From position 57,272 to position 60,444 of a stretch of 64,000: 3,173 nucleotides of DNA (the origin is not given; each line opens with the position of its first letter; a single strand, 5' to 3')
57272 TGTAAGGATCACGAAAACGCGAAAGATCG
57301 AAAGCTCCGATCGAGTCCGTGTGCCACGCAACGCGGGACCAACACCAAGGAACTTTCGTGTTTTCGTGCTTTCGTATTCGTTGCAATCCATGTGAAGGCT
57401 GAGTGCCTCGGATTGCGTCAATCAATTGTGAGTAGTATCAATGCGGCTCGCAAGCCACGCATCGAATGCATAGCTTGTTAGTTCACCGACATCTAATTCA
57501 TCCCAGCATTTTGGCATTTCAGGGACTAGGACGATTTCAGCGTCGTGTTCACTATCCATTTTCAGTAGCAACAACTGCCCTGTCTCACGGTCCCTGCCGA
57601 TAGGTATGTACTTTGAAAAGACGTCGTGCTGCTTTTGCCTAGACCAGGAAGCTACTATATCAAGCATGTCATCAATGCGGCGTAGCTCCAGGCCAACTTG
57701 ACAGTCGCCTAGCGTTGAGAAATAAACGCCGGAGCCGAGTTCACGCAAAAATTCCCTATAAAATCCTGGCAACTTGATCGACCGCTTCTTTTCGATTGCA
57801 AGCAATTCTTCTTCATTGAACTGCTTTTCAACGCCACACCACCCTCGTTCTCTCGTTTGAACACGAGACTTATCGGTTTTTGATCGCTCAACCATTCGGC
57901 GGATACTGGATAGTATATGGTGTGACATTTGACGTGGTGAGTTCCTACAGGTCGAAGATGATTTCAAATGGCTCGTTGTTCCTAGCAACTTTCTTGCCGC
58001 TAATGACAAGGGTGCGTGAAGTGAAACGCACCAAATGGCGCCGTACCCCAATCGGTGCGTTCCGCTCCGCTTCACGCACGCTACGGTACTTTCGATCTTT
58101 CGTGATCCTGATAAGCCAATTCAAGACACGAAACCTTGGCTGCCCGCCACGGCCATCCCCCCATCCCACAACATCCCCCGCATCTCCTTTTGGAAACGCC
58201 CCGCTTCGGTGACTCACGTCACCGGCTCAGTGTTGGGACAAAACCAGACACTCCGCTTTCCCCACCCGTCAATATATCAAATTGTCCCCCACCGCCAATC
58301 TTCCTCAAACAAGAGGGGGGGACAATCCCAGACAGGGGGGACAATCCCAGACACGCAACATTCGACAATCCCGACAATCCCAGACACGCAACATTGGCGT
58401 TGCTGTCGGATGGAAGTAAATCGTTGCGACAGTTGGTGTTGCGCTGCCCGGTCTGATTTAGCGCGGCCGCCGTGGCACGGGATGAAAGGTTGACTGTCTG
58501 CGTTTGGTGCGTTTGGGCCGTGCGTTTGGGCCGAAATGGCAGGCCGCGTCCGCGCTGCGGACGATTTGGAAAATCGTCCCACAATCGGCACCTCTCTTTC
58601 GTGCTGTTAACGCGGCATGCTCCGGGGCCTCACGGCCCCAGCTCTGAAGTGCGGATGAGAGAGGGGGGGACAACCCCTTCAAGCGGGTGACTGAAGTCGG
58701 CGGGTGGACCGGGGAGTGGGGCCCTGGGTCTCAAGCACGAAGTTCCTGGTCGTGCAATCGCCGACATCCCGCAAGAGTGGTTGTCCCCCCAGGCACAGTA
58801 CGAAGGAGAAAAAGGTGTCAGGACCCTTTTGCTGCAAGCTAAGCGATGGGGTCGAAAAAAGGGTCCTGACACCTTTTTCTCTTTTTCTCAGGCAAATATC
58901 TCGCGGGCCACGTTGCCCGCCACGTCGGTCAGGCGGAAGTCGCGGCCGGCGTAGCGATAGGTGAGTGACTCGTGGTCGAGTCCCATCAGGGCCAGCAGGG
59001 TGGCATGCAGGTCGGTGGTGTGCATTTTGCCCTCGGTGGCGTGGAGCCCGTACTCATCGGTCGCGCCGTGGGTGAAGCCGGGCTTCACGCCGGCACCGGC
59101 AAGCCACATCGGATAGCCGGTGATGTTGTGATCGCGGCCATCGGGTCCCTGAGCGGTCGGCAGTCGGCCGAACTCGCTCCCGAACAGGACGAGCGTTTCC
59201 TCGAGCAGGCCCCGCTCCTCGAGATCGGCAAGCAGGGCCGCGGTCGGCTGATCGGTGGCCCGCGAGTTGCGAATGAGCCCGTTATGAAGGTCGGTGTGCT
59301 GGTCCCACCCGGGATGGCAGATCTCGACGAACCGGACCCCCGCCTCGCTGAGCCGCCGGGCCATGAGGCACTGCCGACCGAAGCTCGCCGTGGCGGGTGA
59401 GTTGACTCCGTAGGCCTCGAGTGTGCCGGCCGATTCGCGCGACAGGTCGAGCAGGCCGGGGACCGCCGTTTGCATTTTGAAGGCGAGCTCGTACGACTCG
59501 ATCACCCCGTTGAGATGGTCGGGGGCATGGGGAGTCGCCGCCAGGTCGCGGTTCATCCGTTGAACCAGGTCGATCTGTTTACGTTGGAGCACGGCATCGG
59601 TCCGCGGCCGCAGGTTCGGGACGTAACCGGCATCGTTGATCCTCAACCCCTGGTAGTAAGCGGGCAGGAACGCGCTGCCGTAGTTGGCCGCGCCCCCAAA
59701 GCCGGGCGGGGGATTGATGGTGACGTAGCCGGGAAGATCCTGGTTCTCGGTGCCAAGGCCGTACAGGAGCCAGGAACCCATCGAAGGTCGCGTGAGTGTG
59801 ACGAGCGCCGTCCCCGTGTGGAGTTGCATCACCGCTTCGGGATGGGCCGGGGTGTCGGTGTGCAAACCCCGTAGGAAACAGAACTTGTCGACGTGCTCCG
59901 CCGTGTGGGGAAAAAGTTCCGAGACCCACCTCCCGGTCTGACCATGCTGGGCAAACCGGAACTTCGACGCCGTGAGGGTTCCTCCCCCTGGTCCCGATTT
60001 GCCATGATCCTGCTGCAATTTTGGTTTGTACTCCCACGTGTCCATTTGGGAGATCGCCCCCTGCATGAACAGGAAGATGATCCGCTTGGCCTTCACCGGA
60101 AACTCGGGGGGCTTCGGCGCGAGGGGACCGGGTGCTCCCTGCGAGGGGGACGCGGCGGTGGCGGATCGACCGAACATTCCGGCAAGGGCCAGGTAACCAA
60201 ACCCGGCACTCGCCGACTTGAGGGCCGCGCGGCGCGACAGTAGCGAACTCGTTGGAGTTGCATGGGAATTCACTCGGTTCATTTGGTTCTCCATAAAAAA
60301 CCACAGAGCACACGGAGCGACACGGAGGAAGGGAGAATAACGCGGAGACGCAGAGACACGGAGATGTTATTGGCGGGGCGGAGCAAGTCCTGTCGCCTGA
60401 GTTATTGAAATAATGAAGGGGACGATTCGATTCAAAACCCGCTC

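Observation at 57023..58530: Orphan SUKH-1/SMI1-KNR4 immunity-type gene bracketed by 140-bp direct repeats in a very low-GC islet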

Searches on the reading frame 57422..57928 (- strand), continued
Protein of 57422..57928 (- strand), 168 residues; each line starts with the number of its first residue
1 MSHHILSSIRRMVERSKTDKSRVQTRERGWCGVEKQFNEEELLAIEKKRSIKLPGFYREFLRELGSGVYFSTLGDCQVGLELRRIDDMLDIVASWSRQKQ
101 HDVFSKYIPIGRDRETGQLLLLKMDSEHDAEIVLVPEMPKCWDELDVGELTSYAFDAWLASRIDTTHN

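Call 80: fold_search(model_id=the predicted structure, library=pdb)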
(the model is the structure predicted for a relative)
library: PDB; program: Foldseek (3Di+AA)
matches with E <= 10: 46; with E <= 0.001: 3
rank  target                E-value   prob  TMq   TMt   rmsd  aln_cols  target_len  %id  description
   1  3d5p_A                1.5e-04  1.00  0.57  0.70   4.0       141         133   17  CRYSTAL STRUCTURE OF A PUTATIVE GLUCAN SYNTHESIS REGULATOR OF SMI1/KNR4 FAMILY (BF1740) FROM BACTEROIDES FRAGILIS NCTC (released 2008-07-15)
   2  2prv_A                4.7e-04  1.00  0.57  0.61   4.6       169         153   15  Crystal structure of an uncharacterized protein (yobk, bsu18990) from bacillus subtilis at 1.30 A resolution (released 2007-05-22)
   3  2prv_B                6.3e-04  1.00  0.58  0.63   4.2       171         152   14  Crystal structure of an uncharacterized protein (yobk, bsu18990) from bacillus subtilis at 1.30 A resolution (released 2007-05-22)
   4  9kbf_C                5.4e-03  0.99  0.46  0.23   7.2       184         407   14  Cryo-EM structure of the SKP1-FBXO3 complex (released 2025-02-19)
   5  2icg                  9.2e-03  1.00  0.57  0.59   7.7       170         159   15  Crystal structure of a protein of unknown function (NP_472245.1) from Listeria innocua at 1.65 A resolution (released 2006-09-26)
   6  6qbq_A                5.6e-02  0.97  0.55  0.43   6.1       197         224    9  structure of the core domaine of Knr4, an intrinsically disordered protein from Saccharomyces cerevisiae - mutant S200 (released 2020-01-29)
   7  5j1b_A                6.0e-02  0.96  0.53  0.43   6.3       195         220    9  structure of the core domaine of Knr4, an intrinsically disordered protein from Saccharomyces cerevisiae - WT. (released 2017-04-05)
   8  6qbp_A                7.1e-02  0.96  0.55  0.44   6.3       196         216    8  structure of the core domaine of Knr4, an intrinsically disordered protein from Saccharomyces cerevisiae - mutant S203 (released 2020-01-29)
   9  6qbp_B                7.1e-02  0.96  0.54  0.44   6.1       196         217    8  structure of the core domaine of Knr4, an intrinsically disordered protein from Saccharomyces cerevisiae - mutant S203 (released 2020-01-29)
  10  6qbn_A                7.5e-02  0.97  0.56  0.45   6.3       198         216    8  structure of the core domaine of Knr4, an intrinsically disordered protein from Saccharomyces cerevisiae - mutant S200 (released 2020-01-29)
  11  6qbo_A                8.4e-02  0.96  0.55  0.44   6.0       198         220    8  structure of the core domaine of Knr4, an intrinsically disordered protein from Saccharomyces cerevisiae - mutant S203 (released 2020-01-29)
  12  5j1b_B                9.0e-02  0.96  0.56  0.45   6.4       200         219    8  structure of the core domaine of Knr4, an intrinsically disordered protein from Saccharomyces cerevisiae - WT. (released 2017-04-05)
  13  6qbq_B                1.1e-01  0.91  0.53  0.42   6.5       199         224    8  structure of the core domaine of Knr4, an intrinsically disordered protein from Saccharomyces cerevisiae - mutant S200 (released 2020-01-29)
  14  6qbm_A                1.3e-01  0.90  0.55  0.44   6.2       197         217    8  structure of the core domaine of Knr4, an intrinsically disordered protein from Saccharomyces cerevisiae - mutant S200 (released 2020-01-29)
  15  8aj2_A                1.5e-01  0.90  0.54  0.44   6.5       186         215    9  structure of the ordered core of Knr4 (loop 189-217 deleted) (released 2023-04-26)
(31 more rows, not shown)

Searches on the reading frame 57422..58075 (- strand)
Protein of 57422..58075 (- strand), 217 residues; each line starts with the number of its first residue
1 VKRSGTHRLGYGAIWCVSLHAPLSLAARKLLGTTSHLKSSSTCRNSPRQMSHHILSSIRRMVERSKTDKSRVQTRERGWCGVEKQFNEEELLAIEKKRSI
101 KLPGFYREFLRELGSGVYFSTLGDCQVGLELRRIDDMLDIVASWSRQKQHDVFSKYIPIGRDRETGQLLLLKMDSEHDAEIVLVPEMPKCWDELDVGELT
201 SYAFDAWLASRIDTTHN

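Call 5: search_protein_families(library=pfam, proteins=[window:57422-58075:-], max_evalue=1)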
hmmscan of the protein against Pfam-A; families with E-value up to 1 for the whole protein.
window:57422-58075:- (217 aa): 4 families
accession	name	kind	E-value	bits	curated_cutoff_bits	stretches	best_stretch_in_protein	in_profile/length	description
PF09346.15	SMI1_KNR4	-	1.7e-09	38.8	25.4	1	87-208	3-123/125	SMI1 / KNR4 family (SUKH-1)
PF14567.11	SUKH_5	-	1.8e-06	28.3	27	1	78-185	14-119/142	SMI1-KNR4 cell-wall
PF14568.11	SUKH_6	-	9e-06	26.6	27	1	88-184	1-100/119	SMI1-KNR4 cell-wall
PF16014.10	SAP130_C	-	0.2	11.1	27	1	23-76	187-240/406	Histone deacetylase complex subunit SAP130 C-terminus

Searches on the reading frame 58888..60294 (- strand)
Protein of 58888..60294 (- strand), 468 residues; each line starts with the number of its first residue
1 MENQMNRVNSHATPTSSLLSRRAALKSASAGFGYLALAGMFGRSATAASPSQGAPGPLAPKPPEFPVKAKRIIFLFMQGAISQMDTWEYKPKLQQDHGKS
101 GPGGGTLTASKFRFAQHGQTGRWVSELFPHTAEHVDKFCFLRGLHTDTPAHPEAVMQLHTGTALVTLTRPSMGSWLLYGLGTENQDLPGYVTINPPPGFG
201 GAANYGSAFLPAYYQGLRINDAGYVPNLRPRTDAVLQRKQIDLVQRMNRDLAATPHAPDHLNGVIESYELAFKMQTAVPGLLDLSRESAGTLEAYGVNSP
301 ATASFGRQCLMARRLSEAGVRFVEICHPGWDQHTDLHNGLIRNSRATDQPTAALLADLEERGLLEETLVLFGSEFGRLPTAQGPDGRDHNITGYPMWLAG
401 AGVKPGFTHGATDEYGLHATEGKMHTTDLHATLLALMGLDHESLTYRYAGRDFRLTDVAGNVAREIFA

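Call 5: search_protein_families(library=pfam, proteins=[window:58888-60294:-], max_evalue=1)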
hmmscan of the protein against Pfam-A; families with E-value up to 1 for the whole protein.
window:58888-60294:- (468 aa): 4 families
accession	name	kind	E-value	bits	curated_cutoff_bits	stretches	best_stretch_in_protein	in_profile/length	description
PF07394.17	DUF1501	-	7.4e-137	457.1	27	1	69-467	1-390/390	Protein of unknown function (DUF1501)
PF00884.28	Sulfatase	-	0.022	14.5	25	1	335-438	201-300/301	Sulfatase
PF07131.17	DUF1382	-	0.12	12.9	27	1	307-325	10-29/60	Protein of unknown function (DUF1382)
PF02995.22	DUF229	-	0.27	10.3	25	1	333-376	299-342/496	Protein of unknown function (DUF229)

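Call 10: find_encoding_contigs(protein=window:58888-60294:-, flank=10000, max_places=10)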
Protein window:58888-60294:- (468 aa): no gene with exactly this product is on record in the collection.
